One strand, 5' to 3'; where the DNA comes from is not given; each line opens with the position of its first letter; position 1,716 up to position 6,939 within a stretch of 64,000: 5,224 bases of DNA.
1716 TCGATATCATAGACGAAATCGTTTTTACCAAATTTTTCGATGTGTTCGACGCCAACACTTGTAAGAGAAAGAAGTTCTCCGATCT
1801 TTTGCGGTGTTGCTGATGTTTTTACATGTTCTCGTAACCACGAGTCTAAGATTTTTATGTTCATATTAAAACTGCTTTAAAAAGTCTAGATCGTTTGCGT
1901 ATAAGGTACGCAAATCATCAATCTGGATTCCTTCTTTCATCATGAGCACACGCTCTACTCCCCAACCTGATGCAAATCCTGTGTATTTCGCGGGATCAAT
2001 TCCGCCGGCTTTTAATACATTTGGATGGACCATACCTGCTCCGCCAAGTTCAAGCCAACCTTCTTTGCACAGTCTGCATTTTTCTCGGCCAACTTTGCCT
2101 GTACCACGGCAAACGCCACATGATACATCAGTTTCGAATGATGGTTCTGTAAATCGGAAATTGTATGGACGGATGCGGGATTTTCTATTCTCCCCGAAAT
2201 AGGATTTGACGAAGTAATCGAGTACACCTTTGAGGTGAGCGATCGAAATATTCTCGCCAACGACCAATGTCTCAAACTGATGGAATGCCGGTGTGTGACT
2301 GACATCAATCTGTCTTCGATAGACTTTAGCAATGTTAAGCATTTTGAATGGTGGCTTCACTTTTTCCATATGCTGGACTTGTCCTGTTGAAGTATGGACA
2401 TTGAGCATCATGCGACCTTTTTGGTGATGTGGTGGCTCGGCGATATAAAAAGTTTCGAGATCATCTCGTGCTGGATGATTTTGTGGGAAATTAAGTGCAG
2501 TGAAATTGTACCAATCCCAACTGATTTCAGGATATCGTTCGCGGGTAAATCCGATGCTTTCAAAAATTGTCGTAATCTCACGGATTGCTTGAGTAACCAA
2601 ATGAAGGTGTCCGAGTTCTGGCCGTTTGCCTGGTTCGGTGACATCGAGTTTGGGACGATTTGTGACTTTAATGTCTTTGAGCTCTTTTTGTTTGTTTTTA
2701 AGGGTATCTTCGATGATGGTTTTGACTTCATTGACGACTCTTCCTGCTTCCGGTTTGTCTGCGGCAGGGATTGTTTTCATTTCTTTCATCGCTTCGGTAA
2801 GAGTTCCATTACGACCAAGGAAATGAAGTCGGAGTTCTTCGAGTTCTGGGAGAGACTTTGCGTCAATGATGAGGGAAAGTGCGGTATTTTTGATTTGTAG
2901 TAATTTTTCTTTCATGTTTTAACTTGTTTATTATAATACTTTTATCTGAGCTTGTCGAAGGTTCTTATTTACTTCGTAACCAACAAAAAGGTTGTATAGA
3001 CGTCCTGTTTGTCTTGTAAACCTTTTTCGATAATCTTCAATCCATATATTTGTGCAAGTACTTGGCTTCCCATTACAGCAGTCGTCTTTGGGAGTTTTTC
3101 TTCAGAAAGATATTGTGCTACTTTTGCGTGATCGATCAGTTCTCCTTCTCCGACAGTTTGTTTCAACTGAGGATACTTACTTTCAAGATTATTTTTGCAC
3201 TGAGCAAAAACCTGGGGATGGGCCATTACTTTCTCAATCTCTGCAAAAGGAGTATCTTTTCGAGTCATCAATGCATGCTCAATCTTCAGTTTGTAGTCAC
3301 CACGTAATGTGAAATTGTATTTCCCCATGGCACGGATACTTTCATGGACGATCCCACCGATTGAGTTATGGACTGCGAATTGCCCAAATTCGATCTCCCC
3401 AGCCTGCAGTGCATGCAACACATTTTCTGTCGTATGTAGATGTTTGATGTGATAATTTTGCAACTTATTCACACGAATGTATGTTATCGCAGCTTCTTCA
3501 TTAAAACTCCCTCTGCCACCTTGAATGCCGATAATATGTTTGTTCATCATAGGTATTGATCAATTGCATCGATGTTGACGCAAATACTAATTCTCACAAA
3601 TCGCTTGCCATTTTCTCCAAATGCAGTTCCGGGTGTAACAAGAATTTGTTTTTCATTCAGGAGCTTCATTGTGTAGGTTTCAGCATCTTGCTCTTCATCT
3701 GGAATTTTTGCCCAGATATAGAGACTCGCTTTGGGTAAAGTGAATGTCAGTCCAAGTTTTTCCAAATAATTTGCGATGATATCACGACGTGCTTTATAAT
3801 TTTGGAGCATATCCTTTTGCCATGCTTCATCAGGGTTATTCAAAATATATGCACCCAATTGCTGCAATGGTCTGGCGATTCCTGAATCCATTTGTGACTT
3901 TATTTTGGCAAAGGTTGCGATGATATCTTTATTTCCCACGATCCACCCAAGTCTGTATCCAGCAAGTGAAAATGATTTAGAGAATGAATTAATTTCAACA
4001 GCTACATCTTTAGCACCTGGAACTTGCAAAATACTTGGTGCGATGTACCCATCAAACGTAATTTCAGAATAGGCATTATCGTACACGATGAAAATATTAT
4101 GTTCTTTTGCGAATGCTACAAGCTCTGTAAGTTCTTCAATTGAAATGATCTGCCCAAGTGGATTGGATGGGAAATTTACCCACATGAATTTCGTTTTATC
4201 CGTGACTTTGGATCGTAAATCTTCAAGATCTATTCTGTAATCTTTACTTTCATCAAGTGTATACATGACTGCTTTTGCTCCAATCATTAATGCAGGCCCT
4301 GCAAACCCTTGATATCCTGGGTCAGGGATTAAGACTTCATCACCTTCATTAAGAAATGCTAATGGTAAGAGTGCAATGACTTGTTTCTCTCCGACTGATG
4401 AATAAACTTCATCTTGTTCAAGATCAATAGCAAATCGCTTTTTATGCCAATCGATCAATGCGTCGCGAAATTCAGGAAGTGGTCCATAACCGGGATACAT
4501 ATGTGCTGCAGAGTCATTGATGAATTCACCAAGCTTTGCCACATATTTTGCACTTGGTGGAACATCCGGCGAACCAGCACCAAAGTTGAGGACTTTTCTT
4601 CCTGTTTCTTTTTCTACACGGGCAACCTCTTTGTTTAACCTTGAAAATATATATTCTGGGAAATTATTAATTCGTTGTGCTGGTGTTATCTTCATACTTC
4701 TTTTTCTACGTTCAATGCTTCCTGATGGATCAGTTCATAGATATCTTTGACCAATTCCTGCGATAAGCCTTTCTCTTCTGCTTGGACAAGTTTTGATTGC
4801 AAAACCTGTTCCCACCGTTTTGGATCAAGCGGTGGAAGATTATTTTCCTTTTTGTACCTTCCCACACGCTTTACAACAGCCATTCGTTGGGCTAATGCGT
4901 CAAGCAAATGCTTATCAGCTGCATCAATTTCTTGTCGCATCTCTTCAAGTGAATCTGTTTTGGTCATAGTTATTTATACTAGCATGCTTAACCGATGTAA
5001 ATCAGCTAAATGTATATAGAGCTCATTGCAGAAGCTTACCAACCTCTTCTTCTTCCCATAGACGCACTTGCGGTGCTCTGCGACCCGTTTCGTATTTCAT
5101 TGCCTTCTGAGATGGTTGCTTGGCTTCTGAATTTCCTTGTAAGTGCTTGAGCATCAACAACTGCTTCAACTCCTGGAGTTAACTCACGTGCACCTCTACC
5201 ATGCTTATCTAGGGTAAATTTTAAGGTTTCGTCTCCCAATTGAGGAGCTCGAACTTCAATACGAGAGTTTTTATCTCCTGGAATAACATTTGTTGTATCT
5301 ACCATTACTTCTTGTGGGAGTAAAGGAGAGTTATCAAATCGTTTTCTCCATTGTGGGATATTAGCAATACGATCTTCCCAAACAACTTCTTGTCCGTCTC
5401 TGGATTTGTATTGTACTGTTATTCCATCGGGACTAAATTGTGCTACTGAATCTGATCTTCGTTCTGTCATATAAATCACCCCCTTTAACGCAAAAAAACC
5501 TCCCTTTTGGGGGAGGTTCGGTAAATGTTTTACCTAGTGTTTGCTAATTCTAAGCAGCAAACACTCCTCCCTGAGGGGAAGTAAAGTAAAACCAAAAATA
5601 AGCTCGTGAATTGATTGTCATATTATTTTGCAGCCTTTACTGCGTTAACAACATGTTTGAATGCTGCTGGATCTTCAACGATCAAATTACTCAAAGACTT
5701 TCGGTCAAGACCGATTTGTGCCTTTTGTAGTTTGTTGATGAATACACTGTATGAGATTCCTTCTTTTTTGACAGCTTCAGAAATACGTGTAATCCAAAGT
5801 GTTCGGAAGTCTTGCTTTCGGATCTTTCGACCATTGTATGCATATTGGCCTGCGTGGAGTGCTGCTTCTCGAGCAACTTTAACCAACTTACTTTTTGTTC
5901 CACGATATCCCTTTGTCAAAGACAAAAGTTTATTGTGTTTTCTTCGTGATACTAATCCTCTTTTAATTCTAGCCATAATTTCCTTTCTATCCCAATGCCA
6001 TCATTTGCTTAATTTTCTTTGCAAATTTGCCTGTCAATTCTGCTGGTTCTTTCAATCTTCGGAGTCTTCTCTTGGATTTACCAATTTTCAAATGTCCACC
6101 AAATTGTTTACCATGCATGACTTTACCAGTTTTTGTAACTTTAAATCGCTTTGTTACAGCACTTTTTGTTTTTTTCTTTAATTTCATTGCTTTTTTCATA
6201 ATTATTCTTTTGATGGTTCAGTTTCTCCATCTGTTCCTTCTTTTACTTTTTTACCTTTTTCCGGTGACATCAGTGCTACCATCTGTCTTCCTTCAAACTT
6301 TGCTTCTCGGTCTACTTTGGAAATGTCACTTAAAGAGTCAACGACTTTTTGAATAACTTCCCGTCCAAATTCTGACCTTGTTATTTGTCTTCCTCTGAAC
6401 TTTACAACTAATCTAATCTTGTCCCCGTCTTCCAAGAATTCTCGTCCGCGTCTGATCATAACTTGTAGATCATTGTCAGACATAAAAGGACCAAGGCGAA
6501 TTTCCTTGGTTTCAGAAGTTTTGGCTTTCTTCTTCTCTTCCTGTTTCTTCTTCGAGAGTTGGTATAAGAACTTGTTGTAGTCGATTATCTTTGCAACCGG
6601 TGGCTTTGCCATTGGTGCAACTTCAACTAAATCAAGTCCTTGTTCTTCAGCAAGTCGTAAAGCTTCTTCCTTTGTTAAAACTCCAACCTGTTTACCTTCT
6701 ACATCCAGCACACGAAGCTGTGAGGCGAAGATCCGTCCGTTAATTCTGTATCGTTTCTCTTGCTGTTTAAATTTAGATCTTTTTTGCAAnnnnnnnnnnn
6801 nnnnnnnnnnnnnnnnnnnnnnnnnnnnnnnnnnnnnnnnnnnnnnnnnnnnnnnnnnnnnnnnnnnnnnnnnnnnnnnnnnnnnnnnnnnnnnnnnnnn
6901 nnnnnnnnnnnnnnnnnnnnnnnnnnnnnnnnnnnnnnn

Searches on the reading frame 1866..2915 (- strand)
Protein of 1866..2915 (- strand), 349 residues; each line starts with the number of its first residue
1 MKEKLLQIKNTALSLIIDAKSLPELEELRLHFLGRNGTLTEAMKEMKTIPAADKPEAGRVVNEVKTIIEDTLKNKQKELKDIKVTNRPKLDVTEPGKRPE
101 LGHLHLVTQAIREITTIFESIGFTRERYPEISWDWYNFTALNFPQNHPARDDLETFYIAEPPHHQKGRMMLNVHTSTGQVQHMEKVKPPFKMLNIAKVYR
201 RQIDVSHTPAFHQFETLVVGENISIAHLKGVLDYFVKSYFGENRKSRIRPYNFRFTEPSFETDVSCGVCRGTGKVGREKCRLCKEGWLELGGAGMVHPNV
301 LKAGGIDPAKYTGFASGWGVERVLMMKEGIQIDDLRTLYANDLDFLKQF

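Call 53: search_protein_families(library=pfam, proteins=[window:1866-2915:-], max_evalue=0.001)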
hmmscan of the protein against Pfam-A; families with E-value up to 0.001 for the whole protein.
window:1866-2915:- (349 aa): 2 families
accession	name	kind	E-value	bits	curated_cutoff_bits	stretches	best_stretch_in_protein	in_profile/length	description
PF01409.25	tRNA-synt_2d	-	3.9e-79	266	19.8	1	90-349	2-246/246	tRNA synthetases class II core domain (F)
PF02912.23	Phe_tRNA-synt_N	-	6.1e-20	71.4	22.3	1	20-82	1-63/69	Aminoacyl tRNA synthetase class II, N-terminal domain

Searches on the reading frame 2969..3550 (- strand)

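Call 53: search_protein_families(library=pfam, proteins=[window:2969-3550:-], max_evalue=0.001)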
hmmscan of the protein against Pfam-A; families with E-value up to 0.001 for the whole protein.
window:2969-3550:- (193 aa): 1 family
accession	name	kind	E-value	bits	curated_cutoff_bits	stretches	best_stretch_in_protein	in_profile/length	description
PF00800.23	PDT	-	6.5e-37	127.5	25.2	1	7-192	1-177/181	Prephenate dehydratase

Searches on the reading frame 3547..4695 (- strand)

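Call 53: search_protein_families(library=pfam, proteins=[window:3547-4695:-], max_evalue=0.001)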
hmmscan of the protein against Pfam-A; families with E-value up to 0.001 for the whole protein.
window:3547-4695:- (382 aa): 5 families
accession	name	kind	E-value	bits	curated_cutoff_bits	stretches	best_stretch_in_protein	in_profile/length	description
PF00155.27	Aminotran_1_2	-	3.6e-64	217.7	19.7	1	34-376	2-352/361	Aminotransferase class I and II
PF01041.23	DegT_DnrJ_EryC1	-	1.1e-07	31.9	19.8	1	113-208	59-147/360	DegT/DnrJ/EryC1/StrS aminotransferase family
PF01053.26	Cys_Met_Meta_PP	-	1.5e-07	30.8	27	1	112-210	85-177/381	Cys/Met metabolism PLP-dependent enzyme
PF00266.25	Aminotran_5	-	1.4e-06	28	21.5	1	112-208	83-177/371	Aminotransferase class-V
PF04864.19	Alliinase_C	-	8.3e-05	22.1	22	0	324-381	302-355/363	Allinase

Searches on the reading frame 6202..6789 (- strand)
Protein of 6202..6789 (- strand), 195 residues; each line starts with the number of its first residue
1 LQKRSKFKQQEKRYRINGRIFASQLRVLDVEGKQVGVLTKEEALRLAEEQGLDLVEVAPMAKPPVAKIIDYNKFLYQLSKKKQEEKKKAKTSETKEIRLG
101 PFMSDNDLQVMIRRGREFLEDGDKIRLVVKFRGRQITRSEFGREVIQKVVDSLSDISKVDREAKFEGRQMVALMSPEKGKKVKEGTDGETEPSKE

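Call 53: search_protein_families(library=pfam, proteins=[window:6202-6789:-], max_evalue=0.001)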
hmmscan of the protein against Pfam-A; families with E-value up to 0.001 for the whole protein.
window:6202-6789:- (195 aa): 2 families
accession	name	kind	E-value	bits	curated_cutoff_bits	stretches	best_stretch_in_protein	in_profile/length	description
PF05198.21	IF3_N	-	1.3e-27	96.1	26.9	1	16-84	1-69/70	Translation initiation factor IF-3, N-terminal domain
PF00707.27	IF3_C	-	1.2e-26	92.9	34.8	1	93-176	2-85/86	Translation initiation factor IF-3, C-terminal domain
